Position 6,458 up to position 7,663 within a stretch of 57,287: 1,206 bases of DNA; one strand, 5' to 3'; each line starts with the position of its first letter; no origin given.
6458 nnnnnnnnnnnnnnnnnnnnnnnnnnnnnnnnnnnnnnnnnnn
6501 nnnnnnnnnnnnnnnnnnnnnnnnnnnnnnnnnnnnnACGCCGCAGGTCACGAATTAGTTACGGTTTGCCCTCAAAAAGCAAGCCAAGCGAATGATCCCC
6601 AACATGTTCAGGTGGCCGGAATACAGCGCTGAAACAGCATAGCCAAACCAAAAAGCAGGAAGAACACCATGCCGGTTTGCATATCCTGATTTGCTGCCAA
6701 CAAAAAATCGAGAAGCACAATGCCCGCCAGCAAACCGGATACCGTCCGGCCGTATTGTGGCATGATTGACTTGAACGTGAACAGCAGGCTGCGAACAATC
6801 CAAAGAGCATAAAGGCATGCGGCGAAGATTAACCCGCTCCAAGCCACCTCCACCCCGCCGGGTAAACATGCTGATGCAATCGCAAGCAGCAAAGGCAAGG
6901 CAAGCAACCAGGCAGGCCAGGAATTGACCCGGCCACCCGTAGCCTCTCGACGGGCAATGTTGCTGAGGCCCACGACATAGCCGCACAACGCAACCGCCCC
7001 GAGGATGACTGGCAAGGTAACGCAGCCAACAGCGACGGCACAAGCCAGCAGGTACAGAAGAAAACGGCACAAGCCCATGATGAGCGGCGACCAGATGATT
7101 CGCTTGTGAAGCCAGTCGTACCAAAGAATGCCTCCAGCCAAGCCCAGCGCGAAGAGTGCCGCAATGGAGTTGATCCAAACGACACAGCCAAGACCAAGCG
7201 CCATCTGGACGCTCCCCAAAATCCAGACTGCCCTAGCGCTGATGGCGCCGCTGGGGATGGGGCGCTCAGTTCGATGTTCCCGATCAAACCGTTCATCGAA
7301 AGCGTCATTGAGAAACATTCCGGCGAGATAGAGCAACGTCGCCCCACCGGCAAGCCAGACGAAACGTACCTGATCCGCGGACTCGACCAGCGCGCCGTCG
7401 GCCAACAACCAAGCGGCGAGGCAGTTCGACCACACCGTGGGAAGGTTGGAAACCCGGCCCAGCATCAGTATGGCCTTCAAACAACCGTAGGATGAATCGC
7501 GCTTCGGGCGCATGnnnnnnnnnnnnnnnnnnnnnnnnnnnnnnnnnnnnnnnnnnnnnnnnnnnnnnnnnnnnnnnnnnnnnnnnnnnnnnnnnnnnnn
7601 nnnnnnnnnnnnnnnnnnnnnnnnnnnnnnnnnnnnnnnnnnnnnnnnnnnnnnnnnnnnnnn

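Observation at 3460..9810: Non-canonical ebo-like cluster (EboB-EboE-EboC) lacking eboD/eboF and coupled to DUF4159, secreted ankyrin and carbamoyltransferase genes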

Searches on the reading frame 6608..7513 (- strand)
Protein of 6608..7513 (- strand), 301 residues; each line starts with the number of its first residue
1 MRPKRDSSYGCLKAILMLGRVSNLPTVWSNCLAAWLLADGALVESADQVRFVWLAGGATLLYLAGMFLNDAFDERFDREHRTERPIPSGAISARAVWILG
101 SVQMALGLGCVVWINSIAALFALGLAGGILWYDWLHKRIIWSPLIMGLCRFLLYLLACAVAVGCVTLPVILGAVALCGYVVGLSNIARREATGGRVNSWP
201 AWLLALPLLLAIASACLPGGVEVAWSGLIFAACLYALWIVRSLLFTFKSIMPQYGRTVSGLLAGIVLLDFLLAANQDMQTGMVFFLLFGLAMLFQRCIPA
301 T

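Call 3: search_protein_families(library=pfam, proteins=[window:6608-7513:-], max_evalue=0.01)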
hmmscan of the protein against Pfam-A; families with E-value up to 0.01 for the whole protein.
window:6608-7513:- (301 aa): 1 family
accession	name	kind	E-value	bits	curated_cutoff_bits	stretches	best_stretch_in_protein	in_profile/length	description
PF01040.23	UbiA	-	3.5e-16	59.7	34.2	1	31-239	5-225/250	UbiA prenyltransferase family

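Call 4: search_protein_families(library=ncbifam, proteins=[window:6608-7513:-], max_evalue=0.01)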
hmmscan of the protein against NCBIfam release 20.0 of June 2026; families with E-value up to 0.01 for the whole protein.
window:6608-7513:- (301 aa): 15 families
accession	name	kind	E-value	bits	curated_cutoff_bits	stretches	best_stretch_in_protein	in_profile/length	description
NF035940.1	prenyl_rel_EboC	equivalog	7.4e-35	120.7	250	1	15-297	2-288/292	UbiA-like protein EboC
NF045897.1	SCO3242_trans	equivalog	4e-26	92.2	260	1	38-296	20-282/287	SCO3242 family prenyltransferase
NF009523.0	PRK12884.1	equivalog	3.2e-12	46.2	269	1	14-177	6-166/279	prenyltransferase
TIGR01474.1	ubiA_proteo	equivalog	7.4e-12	45.3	275.45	1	24-167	21-161/282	4-hydroxybenzoate octaprenyltransferase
TIGR01473.1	cyoE_ctaB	equivalog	5e-10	39.6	210.3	1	30-146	18-136/281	heme o synthase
NF009522.0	PRK12883.1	equivalog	1.1e-09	38.3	353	1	63-184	51-169/279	geranylgeranylglycerol-phosphate geranylgeranyltransferase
NF009521.0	PRK12882.1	equivalog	2.4e-09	36.8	296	1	14-127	7-117/280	geranylgeranylglycerol-phosphate geranylgeranyltransferase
TIGR01475.1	ubiA_other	subfamily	5.7e-07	29.3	180.8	1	51-166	38-155/282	UbiA-like polyprenyltransferase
NF005742.0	PRK07566.1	equivalog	1.7e-06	27.4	313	1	50-126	69-144/315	chlorophyll synthase ChlG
NF008978.0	PRK12324.1-4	equivalog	1.6e-05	24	207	1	32-164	56-186/322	decaprenyl-phosphate phosphoribosyltransferase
NF009058.0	PRK12392.1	subfamily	0.00019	20.6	494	1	30-114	31-119/333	bacteriochlorophyll c synthase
NF006088.0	PRK08238.1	equivalog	0.00083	18.1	351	1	67-164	245-344/482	UbiA family prenyltransferase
NF010118.0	PRK13592.1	equivalog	0.001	18.5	443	1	69-148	66-146/299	prenyltransferase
NF009524.0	PRK12886.1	equivalog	0.0058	16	387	1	63-182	56-177/291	prenyltransferase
NF009515.0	PRK12874.1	equivalog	0.0083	15.5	392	0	66-182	64-182/291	4-hydroxybenzoate polyprenyltransferase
